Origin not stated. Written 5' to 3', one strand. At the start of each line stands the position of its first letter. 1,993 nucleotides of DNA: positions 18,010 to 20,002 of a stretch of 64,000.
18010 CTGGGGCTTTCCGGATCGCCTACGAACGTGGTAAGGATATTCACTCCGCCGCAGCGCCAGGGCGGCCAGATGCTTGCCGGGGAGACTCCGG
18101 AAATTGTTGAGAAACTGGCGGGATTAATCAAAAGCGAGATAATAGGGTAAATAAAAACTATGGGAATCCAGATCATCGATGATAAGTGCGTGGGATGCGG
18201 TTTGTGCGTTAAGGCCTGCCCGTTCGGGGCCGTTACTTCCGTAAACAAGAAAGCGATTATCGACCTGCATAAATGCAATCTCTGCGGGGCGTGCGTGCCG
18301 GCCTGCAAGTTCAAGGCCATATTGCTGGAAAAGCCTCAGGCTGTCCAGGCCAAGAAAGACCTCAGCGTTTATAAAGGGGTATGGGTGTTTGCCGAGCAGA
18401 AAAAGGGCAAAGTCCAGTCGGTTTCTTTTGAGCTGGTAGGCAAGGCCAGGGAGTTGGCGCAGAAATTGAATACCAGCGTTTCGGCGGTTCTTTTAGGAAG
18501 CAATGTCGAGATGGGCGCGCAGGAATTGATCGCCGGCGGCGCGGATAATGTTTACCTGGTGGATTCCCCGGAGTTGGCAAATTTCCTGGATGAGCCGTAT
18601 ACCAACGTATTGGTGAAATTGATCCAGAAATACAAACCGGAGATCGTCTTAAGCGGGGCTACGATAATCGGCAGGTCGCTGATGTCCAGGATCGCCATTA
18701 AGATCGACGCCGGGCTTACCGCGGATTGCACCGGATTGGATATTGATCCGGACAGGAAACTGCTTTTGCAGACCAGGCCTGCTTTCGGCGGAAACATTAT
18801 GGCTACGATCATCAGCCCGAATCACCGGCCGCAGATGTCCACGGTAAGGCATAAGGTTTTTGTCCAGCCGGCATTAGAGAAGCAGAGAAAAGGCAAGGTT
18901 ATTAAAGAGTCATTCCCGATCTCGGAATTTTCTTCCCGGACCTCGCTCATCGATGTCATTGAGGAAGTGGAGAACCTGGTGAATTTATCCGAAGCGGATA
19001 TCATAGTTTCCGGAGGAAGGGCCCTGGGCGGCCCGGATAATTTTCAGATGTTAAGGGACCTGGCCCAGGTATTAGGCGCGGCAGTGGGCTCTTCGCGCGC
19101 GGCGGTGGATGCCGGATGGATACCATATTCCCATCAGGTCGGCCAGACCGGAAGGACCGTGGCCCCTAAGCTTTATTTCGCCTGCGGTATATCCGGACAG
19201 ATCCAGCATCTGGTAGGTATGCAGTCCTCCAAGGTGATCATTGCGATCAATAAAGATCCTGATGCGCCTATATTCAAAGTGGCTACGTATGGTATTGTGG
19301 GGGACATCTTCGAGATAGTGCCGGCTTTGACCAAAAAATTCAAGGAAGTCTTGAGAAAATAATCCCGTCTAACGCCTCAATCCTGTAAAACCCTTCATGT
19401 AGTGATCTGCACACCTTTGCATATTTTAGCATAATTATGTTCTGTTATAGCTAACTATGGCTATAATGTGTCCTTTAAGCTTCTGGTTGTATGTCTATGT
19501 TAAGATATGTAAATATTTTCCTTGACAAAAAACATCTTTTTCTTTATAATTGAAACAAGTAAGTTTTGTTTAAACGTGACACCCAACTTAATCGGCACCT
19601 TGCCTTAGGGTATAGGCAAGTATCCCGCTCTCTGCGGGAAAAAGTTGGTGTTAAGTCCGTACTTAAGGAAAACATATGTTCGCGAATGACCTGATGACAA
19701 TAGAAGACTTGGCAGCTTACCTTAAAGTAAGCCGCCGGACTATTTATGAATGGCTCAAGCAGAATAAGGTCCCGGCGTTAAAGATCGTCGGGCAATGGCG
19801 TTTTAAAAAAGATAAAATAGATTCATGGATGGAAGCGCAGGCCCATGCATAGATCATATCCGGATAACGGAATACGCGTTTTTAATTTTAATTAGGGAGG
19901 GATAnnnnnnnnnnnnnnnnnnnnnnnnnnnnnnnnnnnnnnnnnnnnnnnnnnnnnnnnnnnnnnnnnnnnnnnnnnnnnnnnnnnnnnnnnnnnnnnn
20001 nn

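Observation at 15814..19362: PilZ c-di-GMP receptor translationally coupled inside an acyl-CoA dehydrogenase / EtfB / ferredoxin-EtfA (bifurcating-type) operon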

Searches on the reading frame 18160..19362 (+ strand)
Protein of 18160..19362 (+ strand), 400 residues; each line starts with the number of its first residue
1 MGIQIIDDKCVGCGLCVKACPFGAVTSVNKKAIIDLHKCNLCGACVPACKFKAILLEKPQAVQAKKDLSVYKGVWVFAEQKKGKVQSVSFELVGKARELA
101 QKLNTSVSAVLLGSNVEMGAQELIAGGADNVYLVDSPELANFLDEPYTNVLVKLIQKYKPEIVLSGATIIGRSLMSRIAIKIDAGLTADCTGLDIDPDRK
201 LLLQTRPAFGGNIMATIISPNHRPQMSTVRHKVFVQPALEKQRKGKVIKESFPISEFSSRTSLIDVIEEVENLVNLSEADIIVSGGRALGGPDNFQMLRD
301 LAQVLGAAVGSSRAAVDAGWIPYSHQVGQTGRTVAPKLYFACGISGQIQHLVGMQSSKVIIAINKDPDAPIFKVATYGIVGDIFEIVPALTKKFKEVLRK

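Call 3: search_protein_families(library=pfam, proteins=[window:18160-19362:+], max_evalue=0.01)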
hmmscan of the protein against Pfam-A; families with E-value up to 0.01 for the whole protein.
window:18160-19362:+ (400 aa): 16 families
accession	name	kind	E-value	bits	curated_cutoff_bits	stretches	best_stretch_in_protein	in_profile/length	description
PF01012.27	ETF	-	1.9e-50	171.6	26.7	1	74-251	1-177/181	Electron transfer flavoprotein domain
PF00766.25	ETF_alpha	-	2.8e-37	127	27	1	275-355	1-81/81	Electron transfer flavoprotein FAD-binding domain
PF00037.32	Fer4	-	8.7e-15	54.3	21.1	2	3-26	1-24/24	4Fe-4S binding domain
PF12837.12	Fer4_6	-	2.2e-11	43.5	25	2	3-24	2-23/24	4Fe-4S binding domain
PF12838.12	Fer4_7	-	4.9e-11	43.4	27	2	9-53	1-52/52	4Fe-4S dicluster domain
PF12797.12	Fer4_2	-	7.9e-10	38.5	24.5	2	5-22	5-22/22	4Fe-4S binding domain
PF13187.11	Fer4_9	-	2.4e-08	34.3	27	1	9-53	1-51/52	4Fe-4S dicluster domain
PF13237.11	Fer4_10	-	2.8e-08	34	25.5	1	4-49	3-52/53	4Fe-4S dicluster domain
PF13484.11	Fer4_16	-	5.9e-08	33.8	30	2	9-28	1-20/66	4Fe-4S double cluster binding domain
PF12800.12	Fer4_4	-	1.5e-07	31.6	24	1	8-23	2-17/17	4Fe-4S binding domain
PF14697.11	Fer4_21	-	3.2e-07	30.8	35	1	3-25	34-57/59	4Fe-4S dicluster domain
PF13534.11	Fer4_17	-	1.6e-06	29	22.2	0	9-32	1-24/61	4Fe-4S dicluster domain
PF13183.11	Fer4_8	-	2.3e-06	28.5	27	1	8-29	3-24/68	4Fe-4S dicluster domain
PF12798.12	Fer4_3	-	1.8e-05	25.7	27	1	10-24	1-15/15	4Fe-4S binding domain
PF25160.1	LdpA_Fe-S-bd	-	3.6e-05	23.9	27.6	1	4-28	22-46/49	LdpA Fe-S cluster-binding domain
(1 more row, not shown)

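Call 4: search_protein_families(library=ncbifam, proteins=[window:18160-19362:+], max_evalue=0.01)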
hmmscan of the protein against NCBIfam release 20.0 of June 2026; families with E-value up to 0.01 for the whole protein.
window:18160-19362:+ (400 aa): 80 families (the best 25 are shown)
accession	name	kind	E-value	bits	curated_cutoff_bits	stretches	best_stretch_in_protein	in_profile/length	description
NF042970.1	AcrlCoAredClosAcrA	equivalog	1e-103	347.3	600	2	202-396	160-359/360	acryloyl-CoA reductase electron transfer subunit beta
NF008884.0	PRK11916.1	equivalog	7.4e-42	143.8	528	1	72-393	5-309/312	electron transfer flavoprotein subunit alpha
NF038209.1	mft_etfA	equivalog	1e-36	126.8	240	1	108-394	26-302/303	mycofactocin-associated electron transfer flavoprotein alpha subunit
NF051845.1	EtFlavAlphaProt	equivalog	2.2e-36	125.7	600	1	74-395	93-400/406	electron transfer flavoprotein subunit alpha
NF002889.0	PRK03363.1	equivalog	4.3e-36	124.8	549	1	71-393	4-310/313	electron transfer flavoprotein subunit alpha/FixB family protein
NF040770.1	hetero_SS_HdrA2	exception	1e-11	43.7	1100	1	4-60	573-629/777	CoB-CoM heterodisulfide reductase HdrA2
NF043069.1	T4HPD_activ_SAM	equivalog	4.8e-11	42.6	425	1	3-54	46-97/299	trans-4-hydroxy-L-proline dehydratase activase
NF038196.1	ferrodoxin_EFR1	subfamily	6.6e-10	39.4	75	1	6-59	182-234/242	EFR1 family ferrodoxin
NF058577.1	FdxA_fam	equivalog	6.8e-10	39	65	1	5-53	4-52/52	4Fe-4S ferredoxin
NF045874.1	Vhu_polyferre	exception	7.5e-10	38.1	600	1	6-68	126-188/381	F420-non-reducing hydrogenase associated-polyferredoxin VhuB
NF005504.0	PRK07118.1-3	equivalog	8.3e-10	38.5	437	1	7-55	218-266/293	Fe-S cluster domain-containing protein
TIGR04105.1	FeFe_hydrog_B1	subfamily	2.6e-09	36.3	450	1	6-55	109-160/462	monomeric [FeFe] hydrogenase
NF005503.0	PRK07118.1-2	equivalog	5.1e-09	35.8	252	1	9-56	139-186/292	RnfABCDGE type electron transport complex subunit B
TIGR02700.1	flavo_MJ0208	hypoth_equivalog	5.5e-09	35.6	251.35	1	4-63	144-203/234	dihydromethanopterin reductase (acceptor)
NF040864.1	HgcB_ferredoxin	equivalog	8.5e-09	35.1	99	1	4-57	10-64/93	mercury methylation ferredoxin HgcB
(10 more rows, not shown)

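Call 27: search_solved_structures(query=window:18160-19359:+, max_evalue=1e-20)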
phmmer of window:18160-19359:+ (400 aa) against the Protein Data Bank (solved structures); distinct sequences matched with E-value up to 1e-20: 15.
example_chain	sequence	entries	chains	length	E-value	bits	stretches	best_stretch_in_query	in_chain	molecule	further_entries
6fah_A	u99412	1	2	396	1.9e-133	448.5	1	1-395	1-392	Caffeyl-CoA reductase-Etf complex subunit CarE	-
7koe_B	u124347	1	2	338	2.7e-104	352.5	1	71-400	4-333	Electron transfer flavoprotein, alpha subunit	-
5ol2_A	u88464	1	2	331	3.3e-92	312.8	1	74-394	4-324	Electron transfer flavoprotein large subunit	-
7qh2_A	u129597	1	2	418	1.5e-90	307.3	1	17-391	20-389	Lactate dehydrogenase (NAD(+),ferredoxin) subunit LctC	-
4kpu_A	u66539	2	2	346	1e-86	294.7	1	72-396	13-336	Electron transfer flavoprotein alpha subunit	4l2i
1t9g_R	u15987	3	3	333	1.3e-50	175.9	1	76-395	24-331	Electron transfer flavoprotein alpha-subunit, mitochondrial | Electron transfer flavoprotein alpha-subunit, mitochondrial precursor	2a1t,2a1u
1efv_A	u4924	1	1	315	2.1e-50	175.2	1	100-395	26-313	ELECTRON TRANSFER FLAVOPROTEIN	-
1efp_A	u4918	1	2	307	4.1e-47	164.4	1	102-393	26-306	PROTEIN (ELECTRON TRANSFER FLAVOPROTEIN)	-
5ow0_A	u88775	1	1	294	1.3e-46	162.7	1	148-396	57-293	Electron transfer flavoprotein, alpha subunit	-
1o94_D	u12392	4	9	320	3.3e-40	141.6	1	74-390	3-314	ELECTRON TRANSFER FLAVOPROTEIN ALPHA-SUBUNIT | ELECTRON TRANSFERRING FLAVOPROTEIN ALPHA-SUBUNIT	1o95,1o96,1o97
3clu_D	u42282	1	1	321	8.3e-40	140.3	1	74-390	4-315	Electron transfer flavoprotein subunit alpha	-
3clt_D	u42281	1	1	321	1.6e-39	139.4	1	74-390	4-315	Electron transfer flavoprotein subunit alpha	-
3clr_D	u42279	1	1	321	2.2e-39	138.9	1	74-390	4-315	Electron transfer flavoprotein subunit alpha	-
3cls_D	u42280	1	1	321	3.2e-39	138.4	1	74-390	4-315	Electron transfer flavoprotein subunit alpha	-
3ih5_A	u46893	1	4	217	2.6e-37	132.1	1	73-262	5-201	Electron transfer flavoprotein alpha-subunit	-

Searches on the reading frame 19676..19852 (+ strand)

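Call 82: search_protein_families(library=pfam, proteins=[window:19676-19852:+], max_evalue=0.00001)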
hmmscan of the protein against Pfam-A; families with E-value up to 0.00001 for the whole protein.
window:19676-19852:+ (58 aa): 1 family
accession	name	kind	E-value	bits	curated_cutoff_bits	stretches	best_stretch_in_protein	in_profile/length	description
PF12728.13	HTH_17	-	1.1e-17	64.5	27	1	6-55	1-50/51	Helix-turn-helix domain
